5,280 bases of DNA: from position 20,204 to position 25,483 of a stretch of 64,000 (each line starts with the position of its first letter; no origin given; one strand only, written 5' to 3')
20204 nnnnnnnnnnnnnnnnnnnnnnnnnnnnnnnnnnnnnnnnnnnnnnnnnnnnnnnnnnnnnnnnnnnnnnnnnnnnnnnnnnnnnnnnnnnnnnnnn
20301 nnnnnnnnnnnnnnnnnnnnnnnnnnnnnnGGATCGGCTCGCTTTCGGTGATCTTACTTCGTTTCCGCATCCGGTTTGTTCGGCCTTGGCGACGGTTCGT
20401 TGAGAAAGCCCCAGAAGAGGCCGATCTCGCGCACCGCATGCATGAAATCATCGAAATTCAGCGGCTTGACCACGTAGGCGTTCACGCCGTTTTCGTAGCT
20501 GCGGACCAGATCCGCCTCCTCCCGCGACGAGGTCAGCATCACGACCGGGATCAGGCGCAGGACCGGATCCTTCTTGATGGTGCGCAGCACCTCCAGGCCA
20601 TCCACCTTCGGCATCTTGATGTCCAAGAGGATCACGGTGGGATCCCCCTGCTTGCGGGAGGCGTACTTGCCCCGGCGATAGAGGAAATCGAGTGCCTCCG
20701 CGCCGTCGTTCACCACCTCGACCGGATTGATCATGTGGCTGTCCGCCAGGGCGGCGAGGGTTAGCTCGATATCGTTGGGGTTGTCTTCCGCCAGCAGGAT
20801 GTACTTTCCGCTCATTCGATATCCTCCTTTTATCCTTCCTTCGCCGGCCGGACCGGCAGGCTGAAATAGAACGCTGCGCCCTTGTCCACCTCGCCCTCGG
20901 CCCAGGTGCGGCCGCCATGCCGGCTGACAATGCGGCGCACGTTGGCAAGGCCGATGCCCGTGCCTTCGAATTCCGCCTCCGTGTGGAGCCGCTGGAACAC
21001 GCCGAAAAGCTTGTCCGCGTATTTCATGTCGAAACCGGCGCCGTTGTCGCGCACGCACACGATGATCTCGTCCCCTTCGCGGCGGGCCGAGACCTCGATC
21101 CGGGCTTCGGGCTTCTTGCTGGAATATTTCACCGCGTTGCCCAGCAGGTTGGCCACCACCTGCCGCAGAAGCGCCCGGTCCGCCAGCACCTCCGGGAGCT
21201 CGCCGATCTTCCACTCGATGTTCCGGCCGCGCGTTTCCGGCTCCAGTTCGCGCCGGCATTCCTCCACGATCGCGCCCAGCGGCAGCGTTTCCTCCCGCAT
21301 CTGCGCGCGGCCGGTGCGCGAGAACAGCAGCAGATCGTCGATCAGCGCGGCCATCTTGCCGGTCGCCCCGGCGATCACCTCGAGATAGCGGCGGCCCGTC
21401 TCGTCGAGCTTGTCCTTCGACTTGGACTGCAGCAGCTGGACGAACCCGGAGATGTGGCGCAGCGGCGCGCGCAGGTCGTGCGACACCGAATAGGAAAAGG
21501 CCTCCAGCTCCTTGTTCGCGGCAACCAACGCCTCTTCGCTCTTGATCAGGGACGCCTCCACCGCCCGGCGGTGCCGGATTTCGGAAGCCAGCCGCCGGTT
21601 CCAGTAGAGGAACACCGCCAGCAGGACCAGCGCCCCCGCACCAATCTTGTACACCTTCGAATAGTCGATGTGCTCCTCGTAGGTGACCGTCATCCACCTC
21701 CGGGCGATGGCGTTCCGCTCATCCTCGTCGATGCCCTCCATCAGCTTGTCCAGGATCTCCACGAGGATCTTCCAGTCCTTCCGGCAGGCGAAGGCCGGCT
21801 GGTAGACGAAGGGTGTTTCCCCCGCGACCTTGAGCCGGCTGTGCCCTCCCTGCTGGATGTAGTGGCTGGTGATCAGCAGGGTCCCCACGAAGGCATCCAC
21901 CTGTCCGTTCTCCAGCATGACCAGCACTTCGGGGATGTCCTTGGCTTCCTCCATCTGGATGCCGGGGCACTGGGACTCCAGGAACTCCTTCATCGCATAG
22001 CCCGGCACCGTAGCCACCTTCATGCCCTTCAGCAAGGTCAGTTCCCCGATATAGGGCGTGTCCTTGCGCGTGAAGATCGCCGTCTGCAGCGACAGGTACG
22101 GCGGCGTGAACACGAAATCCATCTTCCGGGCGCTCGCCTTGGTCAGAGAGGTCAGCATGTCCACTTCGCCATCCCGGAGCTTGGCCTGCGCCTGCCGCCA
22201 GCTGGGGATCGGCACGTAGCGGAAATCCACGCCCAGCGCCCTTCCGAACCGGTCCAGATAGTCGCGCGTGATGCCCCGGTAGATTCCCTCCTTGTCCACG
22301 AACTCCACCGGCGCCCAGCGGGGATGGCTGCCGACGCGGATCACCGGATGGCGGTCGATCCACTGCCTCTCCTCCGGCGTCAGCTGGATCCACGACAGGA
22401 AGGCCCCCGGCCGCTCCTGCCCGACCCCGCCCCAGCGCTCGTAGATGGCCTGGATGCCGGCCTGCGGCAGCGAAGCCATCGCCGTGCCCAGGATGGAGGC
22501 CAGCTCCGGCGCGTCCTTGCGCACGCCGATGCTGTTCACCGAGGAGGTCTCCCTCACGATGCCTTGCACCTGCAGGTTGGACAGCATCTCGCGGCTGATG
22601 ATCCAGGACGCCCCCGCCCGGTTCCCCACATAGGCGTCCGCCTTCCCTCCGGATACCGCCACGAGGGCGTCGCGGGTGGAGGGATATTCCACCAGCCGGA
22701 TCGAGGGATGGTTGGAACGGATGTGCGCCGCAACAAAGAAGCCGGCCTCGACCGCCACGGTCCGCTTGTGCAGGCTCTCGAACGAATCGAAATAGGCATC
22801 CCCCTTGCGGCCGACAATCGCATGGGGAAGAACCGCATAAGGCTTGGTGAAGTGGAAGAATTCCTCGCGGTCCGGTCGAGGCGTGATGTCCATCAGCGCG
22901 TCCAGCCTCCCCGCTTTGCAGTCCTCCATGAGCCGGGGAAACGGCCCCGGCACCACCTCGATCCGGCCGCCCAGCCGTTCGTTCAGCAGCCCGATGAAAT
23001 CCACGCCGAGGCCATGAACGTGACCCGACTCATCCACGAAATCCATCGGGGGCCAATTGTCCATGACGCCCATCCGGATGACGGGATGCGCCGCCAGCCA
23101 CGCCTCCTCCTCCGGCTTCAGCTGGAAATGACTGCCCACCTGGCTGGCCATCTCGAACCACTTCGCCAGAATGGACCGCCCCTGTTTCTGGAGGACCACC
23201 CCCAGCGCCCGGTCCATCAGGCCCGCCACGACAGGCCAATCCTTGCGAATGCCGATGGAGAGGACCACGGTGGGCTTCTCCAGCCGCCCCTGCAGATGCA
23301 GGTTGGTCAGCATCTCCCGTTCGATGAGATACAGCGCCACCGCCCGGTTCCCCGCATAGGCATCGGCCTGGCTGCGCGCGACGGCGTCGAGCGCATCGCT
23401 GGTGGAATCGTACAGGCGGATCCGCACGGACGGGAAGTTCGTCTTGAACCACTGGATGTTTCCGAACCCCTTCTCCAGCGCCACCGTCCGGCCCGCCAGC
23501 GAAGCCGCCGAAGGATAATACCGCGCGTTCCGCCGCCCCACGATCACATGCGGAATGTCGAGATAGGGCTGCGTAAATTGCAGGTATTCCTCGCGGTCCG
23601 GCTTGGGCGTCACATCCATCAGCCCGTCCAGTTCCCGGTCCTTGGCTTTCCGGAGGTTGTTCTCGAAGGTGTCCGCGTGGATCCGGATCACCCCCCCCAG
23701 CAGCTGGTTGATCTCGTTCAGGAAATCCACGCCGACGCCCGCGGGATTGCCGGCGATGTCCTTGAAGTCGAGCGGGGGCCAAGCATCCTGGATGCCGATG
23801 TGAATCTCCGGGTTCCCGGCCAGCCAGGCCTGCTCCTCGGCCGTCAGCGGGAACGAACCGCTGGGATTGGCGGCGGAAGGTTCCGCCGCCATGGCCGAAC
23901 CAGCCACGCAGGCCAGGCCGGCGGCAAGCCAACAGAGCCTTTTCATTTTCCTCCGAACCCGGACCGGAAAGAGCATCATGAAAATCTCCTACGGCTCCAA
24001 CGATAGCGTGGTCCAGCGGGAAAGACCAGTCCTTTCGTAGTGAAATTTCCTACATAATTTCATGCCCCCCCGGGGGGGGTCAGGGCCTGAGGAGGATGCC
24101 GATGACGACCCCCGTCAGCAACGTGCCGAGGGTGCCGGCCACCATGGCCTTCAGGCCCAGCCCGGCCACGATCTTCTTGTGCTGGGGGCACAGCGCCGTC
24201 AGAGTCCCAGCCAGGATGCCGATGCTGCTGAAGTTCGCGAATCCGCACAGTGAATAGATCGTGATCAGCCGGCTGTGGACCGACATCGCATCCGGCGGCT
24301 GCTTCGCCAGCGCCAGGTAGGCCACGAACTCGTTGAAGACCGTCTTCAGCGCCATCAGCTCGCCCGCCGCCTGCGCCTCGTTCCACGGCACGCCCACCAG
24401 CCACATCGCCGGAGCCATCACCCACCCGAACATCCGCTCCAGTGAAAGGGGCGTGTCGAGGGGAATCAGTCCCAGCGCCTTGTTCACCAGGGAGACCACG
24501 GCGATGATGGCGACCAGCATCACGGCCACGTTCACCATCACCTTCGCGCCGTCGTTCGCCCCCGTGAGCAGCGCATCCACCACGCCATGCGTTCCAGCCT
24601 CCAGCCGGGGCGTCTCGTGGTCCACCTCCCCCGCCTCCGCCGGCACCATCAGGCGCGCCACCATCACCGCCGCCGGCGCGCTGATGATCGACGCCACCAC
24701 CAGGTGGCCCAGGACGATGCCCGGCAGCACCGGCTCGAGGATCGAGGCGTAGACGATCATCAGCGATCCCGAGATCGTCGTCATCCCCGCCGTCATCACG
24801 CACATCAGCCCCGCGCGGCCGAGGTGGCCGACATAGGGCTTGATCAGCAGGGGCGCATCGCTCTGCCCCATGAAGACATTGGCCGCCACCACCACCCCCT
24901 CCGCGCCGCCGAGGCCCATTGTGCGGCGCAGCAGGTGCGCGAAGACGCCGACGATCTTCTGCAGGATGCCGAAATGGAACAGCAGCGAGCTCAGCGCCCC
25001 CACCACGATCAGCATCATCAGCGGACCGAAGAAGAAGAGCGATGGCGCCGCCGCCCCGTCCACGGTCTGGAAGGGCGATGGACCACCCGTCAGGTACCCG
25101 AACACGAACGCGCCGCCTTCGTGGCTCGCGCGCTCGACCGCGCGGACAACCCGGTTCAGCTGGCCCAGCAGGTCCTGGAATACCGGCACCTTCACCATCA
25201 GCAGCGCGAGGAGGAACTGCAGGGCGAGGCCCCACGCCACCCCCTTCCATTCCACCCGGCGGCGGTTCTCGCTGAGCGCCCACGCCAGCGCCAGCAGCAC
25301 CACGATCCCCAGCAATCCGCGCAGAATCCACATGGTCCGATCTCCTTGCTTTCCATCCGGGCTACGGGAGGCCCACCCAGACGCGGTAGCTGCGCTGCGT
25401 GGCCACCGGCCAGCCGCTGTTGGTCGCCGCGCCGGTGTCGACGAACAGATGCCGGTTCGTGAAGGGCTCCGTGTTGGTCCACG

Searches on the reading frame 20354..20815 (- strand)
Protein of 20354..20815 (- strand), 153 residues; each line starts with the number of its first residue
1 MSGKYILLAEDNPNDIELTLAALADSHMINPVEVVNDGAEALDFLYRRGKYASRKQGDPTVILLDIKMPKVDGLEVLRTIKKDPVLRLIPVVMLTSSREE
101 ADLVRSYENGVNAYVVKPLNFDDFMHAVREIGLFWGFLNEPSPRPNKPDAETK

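Call 55: search_protein_families(library=pfam, proteins=[window:20354-20815:-], max_evalue=0.001)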
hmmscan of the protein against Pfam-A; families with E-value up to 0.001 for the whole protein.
window:20354-20815:- (153 aa): 1 family
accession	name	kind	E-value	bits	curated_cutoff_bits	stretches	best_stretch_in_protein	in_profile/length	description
PF00072.30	Response_reg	-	6.2e-20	71.9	30.2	1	6-129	1-111/111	Response regulator receiver domain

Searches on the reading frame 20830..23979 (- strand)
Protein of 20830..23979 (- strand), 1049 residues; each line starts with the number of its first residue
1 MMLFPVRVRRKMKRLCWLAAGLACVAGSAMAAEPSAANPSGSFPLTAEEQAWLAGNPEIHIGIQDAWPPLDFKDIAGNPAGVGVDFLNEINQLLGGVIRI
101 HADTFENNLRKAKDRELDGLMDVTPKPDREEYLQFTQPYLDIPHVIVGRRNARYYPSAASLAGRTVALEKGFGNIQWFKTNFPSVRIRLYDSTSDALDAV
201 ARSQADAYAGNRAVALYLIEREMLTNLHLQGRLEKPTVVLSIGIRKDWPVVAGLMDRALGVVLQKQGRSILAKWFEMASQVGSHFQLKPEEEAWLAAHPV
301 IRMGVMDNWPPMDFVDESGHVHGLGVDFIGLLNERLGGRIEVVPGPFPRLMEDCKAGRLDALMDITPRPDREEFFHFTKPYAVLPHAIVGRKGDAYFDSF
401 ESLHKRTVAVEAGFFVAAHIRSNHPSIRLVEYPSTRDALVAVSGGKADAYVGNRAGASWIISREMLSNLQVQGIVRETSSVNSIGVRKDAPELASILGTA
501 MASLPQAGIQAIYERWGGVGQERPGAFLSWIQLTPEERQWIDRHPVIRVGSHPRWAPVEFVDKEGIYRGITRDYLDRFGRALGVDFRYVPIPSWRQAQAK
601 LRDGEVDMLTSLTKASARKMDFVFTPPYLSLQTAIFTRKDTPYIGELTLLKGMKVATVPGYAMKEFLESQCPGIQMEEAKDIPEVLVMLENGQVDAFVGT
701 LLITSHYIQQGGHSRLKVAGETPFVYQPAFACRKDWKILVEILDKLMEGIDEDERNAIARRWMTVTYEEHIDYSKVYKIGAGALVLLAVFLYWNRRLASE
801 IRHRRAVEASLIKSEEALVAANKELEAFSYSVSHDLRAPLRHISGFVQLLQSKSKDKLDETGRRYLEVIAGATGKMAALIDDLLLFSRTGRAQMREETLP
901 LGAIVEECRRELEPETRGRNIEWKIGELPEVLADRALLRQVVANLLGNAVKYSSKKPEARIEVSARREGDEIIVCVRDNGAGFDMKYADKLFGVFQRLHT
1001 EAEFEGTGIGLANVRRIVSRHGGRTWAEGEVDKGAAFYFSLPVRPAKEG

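Call 55: search_protein_families(library=pfam, proteins=[window:20830-23979:-], max_evalue=0.001)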
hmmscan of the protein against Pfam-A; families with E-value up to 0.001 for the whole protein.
window:20830-23979:- (1049 aa): 6 families
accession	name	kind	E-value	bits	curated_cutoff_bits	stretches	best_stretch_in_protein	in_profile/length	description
PF00497.25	SBP_bac_3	-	1e-64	216.6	26.4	3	301-518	1-131/132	Bacterial extracellular solute-binding proteins, family 3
PF02518.31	HATPase_c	-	6.1e-27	94.7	26.4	1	934-1044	2-110/111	Histidine kinase-, DNA gyrase B-, and HSP90-like ATPase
PF00512.31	HisKA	-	2.4e-13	50.4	26.9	1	826-888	3-62/66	His Kinase A (phospho-acceptor) domain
PF12974.12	Phosphonate-bd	-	1.4e-06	28.3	27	1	575-752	20-218/242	ABC transporter, phosphonate, periplasmic substrate-binding protein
PF10613.14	Lig_chan-Glu_bd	-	0.00017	22.1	30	0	361-392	82-113/115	Ligated ion channel L-glutamate- and glycine-binding site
PF13581.12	HATPase_c_2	-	0.0004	20.8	27.4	1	938-1019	32-110/127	Histidine kinase-like ATPase domain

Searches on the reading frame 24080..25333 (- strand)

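Call 55: search_protein_families(library=pfam, proteins=[window:24080-25333:-], max_evalue=0.001)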
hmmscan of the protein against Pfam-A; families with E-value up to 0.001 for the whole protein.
window:24080-25333:- (417 aa): 3 families
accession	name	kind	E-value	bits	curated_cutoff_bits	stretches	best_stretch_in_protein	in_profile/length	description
PF07662.18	Nucleos_tra2_C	-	7.2e-63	212.5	32.3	1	210-412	1-213/213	Na+ dependent nucleoside transporter C-terminus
PF01773.25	Nucleos_tra2_N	-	5.9e-24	84.8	27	1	8-81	1-74/74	Na+ dependent nucleoside transporter N-terminus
PF07670.19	Gate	-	1.1e-09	39.1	29.6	1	105-200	5-102/104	Nucleoside recognition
